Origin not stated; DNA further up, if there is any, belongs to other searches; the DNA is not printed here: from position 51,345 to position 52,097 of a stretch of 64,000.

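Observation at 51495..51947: Soluble anti-sigma-like protein: zf-HC2 zinc finger fused to an excisionase-type HTH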

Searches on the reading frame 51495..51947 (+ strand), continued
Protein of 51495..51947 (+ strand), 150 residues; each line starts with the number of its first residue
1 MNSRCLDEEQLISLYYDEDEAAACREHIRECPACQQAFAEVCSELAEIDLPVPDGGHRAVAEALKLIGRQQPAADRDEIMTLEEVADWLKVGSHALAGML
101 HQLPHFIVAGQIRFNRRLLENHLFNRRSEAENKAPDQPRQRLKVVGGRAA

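Call 36: find_encoding_contigs(protein=P0133, flank=5000, max_places=1)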
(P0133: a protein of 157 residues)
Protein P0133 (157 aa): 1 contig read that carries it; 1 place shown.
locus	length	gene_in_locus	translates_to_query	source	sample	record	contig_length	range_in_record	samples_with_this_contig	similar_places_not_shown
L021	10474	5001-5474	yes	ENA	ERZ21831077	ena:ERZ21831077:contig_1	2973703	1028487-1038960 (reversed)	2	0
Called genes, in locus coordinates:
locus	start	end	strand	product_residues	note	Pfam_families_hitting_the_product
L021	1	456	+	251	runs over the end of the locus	PF00005:ABC_tran, PF13304:AAA_21 (weak)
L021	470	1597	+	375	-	PF12679:ABC2_membrane_2, PF12698:ABC2_membrane_3, PF01061:ABC2_membrane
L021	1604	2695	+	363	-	PF12679:ABC2_membrane_2, PF12698:ABC2_membrane_3, PF01061:ABC2_membrane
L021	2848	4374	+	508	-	PF00587:tRNA-synt_2b, PF03129:HGTP_anticodon, PF09180:ProRS-C_1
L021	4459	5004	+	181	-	PF07638:Sigma70_ECF (weak), PF04542:Sigma70_r2, PF08281:Sigma70_r4_2, PF04545:Sigma70_r4 (faint)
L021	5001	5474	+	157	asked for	PF13490:zf-HC2 (weak)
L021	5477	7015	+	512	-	PF00482:T2SSF, PF00437:T2SSE, PF13604:AAA_30 (weak)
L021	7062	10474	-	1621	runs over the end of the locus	PF00005:ABC_tran (faint), PF01443:Viral_helicase1 (faint), PF02463:SMC_N (faint), PF02492:cobW (faint), PF03193:RsgA_GTPase (faint), PF13175:AAA_15 (faint), PF13191:AAA_16 (faint), PF13304:AAA_21 (faint), +9 more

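Call 37: find_encoding_contigs(protein=P0123, flank=5000, max_places=1)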
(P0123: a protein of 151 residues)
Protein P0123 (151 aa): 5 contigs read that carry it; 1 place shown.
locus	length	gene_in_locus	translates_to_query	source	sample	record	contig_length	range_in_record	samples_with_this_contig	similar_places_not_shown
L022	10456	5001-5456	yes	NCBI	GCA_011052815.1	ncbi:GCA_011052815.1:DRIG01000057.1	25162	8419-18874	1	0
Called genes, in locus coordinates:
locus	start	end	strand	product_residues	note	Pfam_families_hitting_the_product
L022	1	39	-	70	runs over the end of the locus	-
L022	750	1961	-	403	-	-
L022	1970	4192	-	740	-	-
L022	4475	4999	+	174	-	PF07638:Sigma70_ECF, PF04542:Sigma70_r2, PF08281:Sigma70_r4_2, PF04545:Sigma70_r4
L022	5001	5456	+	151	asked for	PF13490:zf-HC2, PF12728:HTH_17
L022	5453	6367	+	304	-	PF00437:T2SSE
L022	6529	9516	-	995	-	-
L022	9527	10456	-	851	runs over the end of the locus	PF13620:CarboxypepD_reg, PF13715:CarbopepD_reg_2, PF00593:TonB_dep_Rec_b-barrel, PF14905:OMP_b-brl_3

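Call 38: find_encoding_contigs(protein=P0104, flank=5000, max_places=1)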
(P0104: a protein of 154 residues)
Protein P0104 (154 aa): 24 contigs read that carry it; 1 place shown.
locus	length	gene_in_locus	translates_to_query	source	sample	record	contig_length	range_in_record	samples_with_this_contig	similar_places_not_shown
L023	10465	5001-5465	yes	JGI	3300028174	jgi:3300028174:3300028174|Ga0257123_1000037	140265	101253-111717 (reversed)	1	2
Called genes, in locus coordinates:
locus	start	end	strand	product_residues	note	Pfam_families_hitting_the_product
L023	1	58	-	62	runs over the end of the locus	-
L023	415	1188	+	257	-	PF01476:LysM (weak), PF01551:Peptidase_M23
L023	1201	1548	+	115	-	-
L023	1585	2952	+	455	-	PF04055:Radical_SAM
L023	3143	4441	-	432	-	-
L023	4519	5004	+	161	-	PF04542:Sigma70_r2, PF08281:Sigma70_r4_2, PF04545:Sigma70_r4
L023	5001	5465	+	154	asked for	-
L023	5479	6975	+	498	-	PF00482:T2SSF (weak), PF00437:T2SSE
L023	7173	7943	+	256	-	PF04338:DUF481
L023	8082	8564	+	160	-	-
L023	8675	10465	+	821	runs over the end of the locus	PF00486:Trans_reg_C (weak)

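Call 56: search_protein_families(library=padloc, proteins=[window:51495-51947:+], max_evalue=0.01)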
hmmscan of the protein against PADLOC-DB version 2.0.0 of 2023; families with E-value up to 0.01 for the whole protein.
window:51495-51947:+ (150 aa): 0 families

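Call 58: find_encoding_contigs(protein=P0041, flank=4000, max_places=1)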
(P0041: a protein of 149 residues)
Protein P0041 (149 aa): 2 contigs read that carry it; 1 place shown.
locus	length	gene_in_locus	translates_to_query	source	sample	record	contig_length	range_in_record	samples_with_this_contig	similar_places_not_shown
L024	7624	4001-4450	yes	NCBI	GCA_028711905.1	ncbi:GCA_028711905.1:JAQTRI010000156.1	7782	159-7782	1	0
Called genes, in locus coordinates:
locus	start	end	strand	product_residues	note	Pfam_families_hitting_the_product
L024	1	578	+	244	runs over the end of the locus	PF14572:Pribosyl_synth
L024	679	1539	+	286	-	PF02811:PHP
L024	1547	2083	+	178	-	PF00881:Nitroreductase, PF14512:TM1586_NiRdase (weak)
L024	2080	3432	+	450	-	PF01554:MatE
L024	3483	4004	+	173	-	PF04542:Sigma70_r2, PF08281:Sigma70_r4_2, PF04545:Sigma70_r4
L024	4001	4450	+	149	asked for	PF13490:zf-HC2 (faint), PF12728:HTH_17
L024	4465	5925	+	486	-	PF00482:T2SSF (weak), PF00437:T2SSE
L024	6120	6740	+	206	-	PF00072:Response_reg, PF00196:GerE, PF08281:Sigma70_r4_2 (weak)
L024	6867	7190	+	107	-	-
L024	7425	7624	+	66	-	?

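Call 59: find_encoding_contigs(protein=P0044, flank=4000, max_places=1)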
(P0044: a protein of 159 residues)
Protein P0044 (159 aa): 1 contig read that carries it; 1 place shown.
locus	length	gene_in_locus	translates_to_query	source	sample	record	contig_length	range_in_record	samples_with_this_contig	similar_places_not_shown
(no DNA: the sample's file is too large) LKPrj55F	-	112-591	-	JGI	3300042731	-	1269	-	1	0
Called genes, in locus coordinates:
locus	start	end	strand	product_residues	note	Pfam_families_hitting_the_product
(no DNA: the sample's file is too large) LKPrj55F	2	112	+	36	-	?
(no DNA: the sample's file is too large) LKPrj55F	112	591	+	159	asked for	PF12728:HTH_17 (faint)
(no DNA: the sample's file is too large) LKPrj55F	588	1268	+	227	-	?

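Call 60: find_encoding_contigs(protein=P0051, flank=4000, max_places=1)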
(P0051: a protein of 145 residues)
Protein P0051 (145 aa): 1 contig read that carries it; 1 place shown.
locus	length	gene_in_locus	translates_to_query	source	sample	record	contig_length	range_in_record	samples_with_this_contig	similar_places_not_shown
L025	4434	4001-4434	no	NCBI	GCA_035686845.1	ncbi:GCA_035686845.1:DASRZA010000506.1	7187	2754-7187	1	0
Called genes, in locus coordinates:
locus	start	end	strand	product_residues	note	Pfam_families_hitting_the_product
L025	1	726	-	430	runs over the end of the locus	PF13738:Pyr_redox_3 (faint), PF01266:DAO (faint), PF03486:HI0933_like (faint), PF07992:Pyr_redox_2, PF13450:NAD_binding_8 (faint), PF13454:NAD_binding_9 (faint), PF00070:Pyr_redox, PF22366:NDH2_C (faint)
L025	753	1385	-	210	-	PF08843:AbiEii (faint)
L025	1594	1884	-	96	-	PF00543:P-II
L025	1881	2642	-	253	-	PF03734:YkuD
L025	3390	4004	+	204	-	PF04542:Sigma70_r2, PF08281:Sigma70_r4_2, PF04545:Sigma70_r4 (weak)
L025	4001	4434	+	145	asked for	PF12728:HTH_17 (weak)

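Call 61: find_encoding_contigs(protein=P0139, flank=4000, max_places=1)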
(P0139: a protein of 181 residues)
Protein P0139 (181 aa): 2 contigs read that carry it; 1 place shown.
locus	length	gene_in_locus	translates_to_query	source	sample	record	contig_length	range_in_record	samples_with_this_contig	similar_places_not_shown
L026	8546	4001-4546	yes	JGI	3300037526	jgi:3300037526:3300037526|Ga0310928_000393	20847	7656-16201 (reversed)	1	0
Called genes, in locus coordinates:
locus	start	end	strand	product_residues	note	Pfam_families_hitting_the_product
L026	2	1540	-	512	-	-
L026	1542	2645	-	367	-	PF01208:URO-D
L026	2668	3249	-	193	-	-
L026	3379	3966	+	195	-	PF04542:Sigma70_r2, PF08281:Sigma70_r4_2, PF04545:Sigma70_r4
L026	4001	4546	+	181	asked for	PF13490:zf-HC2, PF12728:HTH_17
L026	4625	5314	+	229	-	PF13680:DUF4152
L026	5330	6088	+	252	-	PF21686:LigD_Prim-Pol (faint)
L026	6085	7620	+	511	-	-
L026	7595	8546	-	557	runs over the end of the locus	PF16254:DUF4910, PF04389:Peptidase_M28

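Call 67: fold_search(model_id=the predicted structure, library=pdb)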
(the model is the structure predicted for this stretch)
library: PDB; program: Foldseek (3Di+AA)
matches with E <= 10: 622; with E <= 0.001: 0
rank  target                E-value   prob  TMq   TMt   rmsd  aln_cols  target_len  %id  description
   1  4pm3_A                3.2e-02  0.97  0.26  0.34  10.9       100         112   14  Structure of the double-stranded DNA binding type IV secretion protein TraN from Enterococcus (released 2014-07-30)
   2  4p0y_A                5.7e-02  0.95  0.27  0.35  10.9       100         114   13  Structure of the double stranded DNA binding type IV secretion protein TraN from Enterococcus (released 2014-07-30)
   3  4p0z                  6.1e-02  0.93  0.27  0.33  10.8       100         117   14  Structure of the double stranded DNA binding type IV secretion protein TraN from Enterococcus (released 2014-07-30)
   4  6ama_B                9.5e-02  0.99  0.27  0.65   5.0        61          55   15  Structure of S. coelicolor/S. venezuelae BldC-smeA-ssfA complex to 3.09 Angstrom (released 2018-03-28)
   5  6ama_Y                1.3e-01  0.99  0.28  0.65   2.9        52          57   19  Structure of S. coelicolor/S. venezuelae BldC-smeA-ssfA complex to 3.09 Angstrom (released 2018-03-28)
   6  5w7p                  1.3e-01  0.41  0.25  0.11  15.8       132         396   15  Crystal structure of OxaC (released 2018-06-27)
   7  8dgl_B                1.4e-01  0.98  0.30  0.63   8.7        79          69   16  Crystal Structure of the RdfS Excisionase (released 2022-10-05)
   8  6ama_P                1.5e-01  0.99  0.28  0.67   2.8        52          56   19  Structure of S. coelicolor/S. venezuelae BldC-smeA-ssfA complex to 3.09 Angstrom (released 2018-03-28)
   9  5w7r                  1.6e-01  0.38  0.25  0.11  15.2       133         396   16  Crystal structure of OxaC in complex with SAH and oxaline (released 2018-07-04)
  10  3to9                  1.7e-01  0.63  0.26  0.15  17.4        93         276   16  Crystal structure of yeast Esa1 E338Q HAT domain bound to coenzyme A with active site lysine acetylated (released 2011-11-09)
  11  4pm3_B                1.9e-01  0.77  0.26  0.33  10.8       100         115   14  Structure of the double-stranded DNA binding type IV secretion protein TraN from Enterococcus (released 2014-07-30)
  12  4omz_C                2.2e-01  0.66  0.25  0.35  13.6       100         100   15  Crystal Structure of NolR from Sinorhizobium fredii (released 2014-04-16)
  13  1fy7                  2.2e-01  0.54  0.24  0.15  17.4        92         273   13  CRYSTAL STRUCTURE OF YEAST ESA1 HISTONE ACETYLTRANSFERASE DOMAIN COMPLEXED WITH COENZYME A (released 2000-11-29)
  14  6ama_A                2.5e-01  0.99  0.27  0.68   1.6        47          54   17  Structure of S. coelicolor/S. venezuelae BldC-smeA-ssfA complex to 3.09 Angstrom (released 2018-03-28)
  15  8dgl_A                2.5e-01  0.96  0.27  0.59   8.5        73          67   16  Crystal Structure of the RdfS Excisionase (released 2022-10-05)
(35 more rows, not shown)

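Call 68: search_protein_families(library=pfam, alignment_id=A2, max_evalue=0.01)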
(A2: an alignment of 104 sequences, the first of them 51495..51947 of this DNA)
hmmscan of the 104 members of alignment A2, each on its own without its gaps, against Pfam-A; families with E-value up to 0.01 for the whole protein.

A. member 1, window:51495-51947:+ (150 aa): 0 families

B. families by the number of members that match (of 104 scanned): 12 families
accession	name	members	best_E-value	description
PF12728.13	HTH_17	95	5.7e-10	Helix-turn-helix domain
PF13490.11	zf-HC2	78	5.2e-12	Putative zinc-finger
PF21531.3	Rv2175c_wHTH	4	0.00092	DNA-binding protein Rv2175c, wHTH domain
PF18081.7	FANC_SAP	2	0.00075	Fanconi anemia-associated nuclease SAP domain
PF03374.19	ANT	1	0.0045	Phage antirepressor protein KilAC domain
PF21476.4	PF0610-like_N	1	0.0049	PF0610-like, N-terminal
PF09724.14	Dcc1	1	0.0057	Sister chromatid cohesion protein Dcc1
PF22979.2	HTH_69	1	0.0061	Winged helix-turn-helix domain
PF05099.18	TerB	1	0.0076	Tellurite resistance protein TerB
PF13384.12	HTH_23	1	0.0083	Homeodomain-like domain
PF19187.6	HTH_PafC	1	0.0086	PafC helix-turn-helix domain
PF05478.16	Prominin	1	0.0095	Prominin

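Call 70: list_cluster_members(proteins=[P0022, P0030, P0036, P0041, P0042, P0051, P0104, P0053, P0133, P0139])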
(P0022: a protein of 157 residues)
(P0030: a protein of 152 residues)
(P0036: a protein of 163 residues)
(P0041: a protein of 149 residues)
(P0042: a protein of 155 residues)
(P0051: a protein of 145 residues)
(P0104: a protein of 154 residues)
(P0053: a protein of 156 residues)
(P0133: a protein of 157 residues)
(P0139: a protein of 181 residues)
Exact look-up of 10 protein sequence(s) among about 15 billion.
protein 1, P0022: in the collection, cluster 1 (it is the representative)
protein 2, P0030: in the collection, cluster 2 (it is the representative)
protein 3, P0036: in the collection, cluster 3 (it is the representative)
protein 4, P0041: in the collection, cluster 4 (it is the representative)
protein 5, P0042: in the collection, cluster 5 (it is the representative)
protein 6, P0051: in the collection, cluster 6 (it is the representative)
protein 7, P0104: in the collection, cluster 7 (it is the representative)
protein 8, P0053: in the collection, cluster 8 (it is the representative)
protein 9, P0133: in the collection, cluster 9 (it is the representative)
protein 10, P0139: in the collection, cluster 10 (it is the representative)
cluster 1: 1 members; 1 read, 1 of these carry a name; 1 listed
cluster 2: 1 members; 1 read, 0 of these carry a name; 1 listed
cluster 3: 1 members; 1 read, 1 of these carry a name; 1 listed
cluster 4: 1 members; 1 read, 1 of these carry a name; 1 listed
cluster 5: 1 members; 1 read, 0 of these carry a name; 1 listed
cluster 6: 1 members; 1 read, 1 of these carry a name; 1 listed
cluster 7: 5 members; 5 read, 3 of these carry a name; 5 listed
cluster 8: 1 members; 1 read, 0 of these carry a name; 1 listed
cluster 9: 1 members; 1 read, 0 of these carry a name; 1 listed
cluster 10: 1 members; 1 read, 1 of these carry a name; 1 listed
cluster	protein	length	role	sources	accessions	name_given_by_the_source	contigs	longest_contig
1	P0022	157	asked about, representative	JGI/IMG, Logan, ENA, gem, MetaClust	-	\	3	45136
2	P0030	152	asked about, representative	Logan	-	-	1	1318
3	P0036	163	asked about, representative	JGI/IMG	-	anti-sigma factor RsiW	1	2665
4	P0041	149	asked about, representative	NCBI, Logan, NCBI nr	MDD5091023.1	MAG: helix-turn-helix domain-containing protein [Candidatus Wallbacteria bacterium] | helix-turn-helix domain-containing protein [Candidatus Wallbacteria bacterium]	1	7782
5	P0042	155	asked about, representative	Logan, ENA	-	-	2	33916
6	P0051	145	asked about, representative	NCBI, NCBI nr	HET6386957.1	MAG TPA: helix-turn-helix domain-containing protein, partial [Armatimonadota bacterium] | helix-turn-helix domain-containing protein [Armatimonadota bacterium]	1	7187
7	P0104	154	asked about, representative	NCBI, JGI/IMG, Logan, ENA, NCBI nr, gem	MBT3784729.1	helix-turn-helix domain-containing protein [bacterium] | hypothetical protein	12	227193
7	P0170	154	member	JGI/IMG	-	hypothetical protein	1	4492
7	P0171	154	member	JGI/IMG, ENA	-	hypothetical protein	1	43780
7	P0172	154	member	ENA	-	-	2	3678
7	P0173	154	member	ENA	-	-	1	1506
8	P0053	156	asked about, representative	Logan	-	-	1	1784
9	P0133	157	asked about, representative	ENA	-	-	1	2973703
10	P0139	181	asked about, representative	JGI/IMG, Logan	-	excisionase family DNA binding protein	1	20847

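Call 71: list_cluster_members(proteins=[P0045, P0046, P0048, P0050, P0055, P0110, P0119, P0127, P0148, P0164])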
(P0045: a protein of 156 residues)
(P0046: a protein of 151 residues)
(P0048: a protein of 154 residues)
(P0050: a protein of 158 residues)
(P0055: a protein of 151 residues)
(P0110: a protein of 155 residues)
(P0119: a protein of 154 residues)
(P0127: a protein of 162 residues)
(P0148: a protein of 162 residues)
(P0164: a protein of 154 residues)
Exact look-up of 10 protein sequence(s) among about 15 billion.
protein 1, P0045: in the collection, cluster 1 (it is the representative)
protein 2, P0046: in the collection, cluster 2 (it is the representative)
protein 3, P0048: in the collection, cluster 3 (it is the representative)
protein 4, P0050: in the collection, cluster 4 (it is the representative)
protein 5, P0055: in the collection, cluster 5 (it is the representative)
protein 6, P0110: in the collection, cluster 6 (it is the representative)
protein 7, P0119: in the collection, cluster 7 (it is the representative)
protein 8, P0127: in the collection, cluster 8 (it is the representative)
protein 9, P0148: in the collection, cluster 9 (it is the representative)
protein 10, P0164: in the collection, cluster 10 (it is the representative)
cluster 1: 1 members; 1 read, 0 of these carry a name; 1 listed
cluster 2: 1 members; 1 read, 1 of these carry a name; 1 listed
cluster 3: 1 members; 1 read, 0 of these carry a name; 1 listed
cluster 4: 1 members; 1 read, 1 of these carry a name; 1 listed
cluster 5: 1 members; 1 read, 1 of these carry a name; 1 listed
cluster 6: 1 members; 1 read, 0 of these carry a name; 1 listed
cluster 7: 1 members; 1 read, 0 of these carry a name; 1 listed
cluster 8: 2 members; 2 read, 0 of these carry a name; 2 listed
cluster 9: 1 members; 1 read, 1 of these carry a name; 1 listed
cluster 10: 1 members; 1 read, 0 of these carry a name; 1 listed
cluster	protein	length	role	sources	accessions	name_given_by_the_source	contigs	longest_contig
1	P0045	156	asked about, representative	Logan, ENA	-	-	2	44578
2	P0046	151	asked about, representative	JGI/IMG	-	hypothetical protein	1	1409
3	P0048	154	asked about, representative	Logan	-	-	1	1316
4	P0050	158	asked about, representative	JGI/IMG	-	hypothetical protein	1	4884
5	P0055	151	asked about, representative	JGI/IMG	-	hypothetical protein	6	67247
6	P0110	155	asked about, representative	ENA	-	-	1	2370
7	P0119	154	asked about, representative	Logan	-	-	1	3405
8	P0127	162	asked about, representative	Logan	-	-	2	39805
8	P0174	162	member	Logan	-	-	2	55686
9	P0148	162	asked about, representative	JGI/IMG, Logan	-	anti-sigma factor RsiW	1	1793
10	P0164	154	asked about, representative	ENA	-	-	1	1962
